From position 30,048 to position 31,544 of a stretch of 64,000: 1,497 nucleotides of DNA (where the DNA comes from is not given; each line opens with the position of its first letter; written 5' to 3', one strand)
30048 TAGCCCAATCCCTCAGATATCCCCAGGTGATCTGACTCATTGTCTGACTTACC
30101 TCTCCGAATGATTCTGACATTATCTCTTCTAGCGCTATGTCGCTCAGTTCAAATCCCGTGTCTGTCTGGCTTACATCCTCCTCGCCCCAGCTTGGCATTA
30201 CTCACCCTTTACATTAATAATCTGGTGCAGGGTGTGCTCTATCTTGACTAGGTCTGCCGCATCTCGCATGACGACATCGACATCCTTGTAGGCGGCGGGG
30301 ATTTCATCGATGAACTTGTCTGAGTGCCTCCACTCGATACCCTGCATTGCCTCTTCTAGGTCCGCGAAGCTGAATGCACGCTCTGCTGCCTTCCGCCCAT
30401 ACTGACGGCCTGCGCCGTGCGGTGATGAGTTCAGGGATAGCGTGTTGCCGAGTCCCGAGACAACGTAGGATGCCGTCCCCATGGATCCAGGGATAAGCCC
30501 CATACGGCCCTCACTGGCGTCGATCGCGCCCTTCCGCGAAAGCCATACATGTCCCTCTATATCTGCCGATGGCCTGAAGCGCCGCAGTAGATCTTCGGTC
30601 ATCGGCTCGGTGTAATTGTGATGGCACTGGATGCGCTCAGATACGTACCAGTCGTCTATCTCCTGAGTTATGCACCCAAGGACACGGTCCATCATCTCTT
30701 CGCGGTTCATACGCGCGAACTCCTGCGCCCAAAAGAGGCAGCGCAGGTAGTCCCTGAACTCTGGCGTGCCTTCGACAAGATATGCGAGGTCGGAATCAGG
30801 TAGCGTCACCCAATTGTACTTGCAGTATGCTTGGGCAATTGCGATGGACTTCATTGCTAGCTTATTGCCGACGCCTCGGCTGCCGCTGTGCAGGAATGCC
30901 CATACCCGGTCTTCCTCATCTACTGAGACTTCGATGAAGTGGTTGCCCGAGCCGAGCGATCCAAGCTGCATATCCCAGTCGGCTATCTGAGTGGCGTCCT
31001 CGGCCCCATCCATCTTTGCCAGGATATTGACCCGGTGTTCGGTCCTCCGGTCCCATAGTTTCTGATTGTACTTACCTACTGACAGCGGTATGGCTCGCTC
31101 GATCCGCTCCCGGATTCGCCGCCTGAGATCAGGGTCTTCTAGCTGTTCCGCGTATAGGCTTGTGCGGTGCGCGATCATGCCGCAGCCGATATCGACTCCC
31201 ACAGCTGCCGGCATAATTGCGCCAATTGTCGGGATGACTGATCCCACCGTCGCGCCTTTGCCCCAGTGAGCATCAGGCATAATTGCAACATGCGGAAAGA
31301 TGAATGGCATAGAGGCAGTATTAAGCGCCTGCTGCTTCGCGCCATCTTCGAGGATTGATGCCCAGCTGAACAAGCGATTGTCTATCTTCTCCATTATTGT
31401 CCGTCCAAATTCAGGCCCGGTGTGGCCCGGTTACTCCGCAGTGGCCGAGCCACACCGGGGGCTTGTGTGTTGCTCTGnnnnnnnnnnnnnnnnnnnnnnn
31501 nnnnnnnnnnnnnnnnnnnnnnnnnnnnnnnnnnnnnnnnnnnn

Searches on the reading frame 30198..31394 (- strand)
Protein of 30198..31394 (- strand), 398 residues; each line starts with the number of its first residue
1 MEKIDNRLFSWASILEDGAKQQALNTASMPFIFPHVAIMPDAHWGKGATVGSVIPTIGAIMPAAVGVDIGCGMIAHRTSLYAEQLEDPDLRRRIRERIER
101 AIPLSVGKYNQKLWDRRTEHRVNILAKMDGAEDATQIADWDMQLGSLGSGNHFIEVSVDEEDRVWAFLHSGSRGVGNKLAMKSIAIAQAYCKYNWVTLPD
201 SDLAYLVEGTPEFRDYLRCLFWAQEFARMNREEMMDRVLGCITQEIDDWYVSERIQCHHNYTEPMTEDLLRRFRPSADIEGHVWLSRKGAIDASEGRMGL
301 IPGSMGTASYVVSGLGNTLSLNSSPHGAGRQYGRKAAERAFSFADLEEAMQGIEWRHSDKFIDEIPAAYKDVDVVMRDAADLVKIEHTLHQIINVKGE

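Call 68: find_encoding_contigs(protein=window:30198-31394:-, flank=10000, max_places=4)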
Protein window:30198-31394:- (398 aa): 2 contigs read that carry it; 2 places shown.
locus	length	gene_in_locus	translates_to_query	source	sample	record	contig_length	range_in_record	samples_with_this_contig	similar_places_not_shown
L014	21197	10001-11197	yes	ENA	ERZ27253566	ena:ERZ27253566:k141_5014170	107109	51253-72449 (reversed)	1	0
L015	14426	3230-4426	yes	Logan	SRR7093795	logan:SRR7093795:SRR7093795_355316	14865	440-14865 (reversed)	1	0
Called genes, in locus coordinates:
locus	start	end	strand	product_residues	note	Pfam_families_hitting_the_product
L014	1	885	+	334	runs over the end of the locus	PF12705:PDDEXK_1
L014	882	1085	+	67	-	-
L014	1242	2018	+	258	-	PF13479:AAA_24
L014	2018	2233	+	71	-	-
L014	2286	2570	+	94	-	-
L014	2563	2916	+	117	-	-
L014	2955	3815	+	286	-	-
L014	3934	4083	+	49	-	-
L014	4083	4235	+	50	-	-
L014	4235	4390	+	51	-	-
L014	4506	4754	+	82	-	PF04149:DUF397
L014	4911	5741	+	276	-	-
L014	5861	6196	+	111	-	-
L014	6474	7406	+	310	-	PF07992:Pyr_redox_2 (weak)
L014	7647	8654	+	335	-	PF02511:Thy1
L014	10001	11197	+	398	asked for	PF01139:RtcB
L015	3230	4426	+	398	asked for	PF01139:RtcB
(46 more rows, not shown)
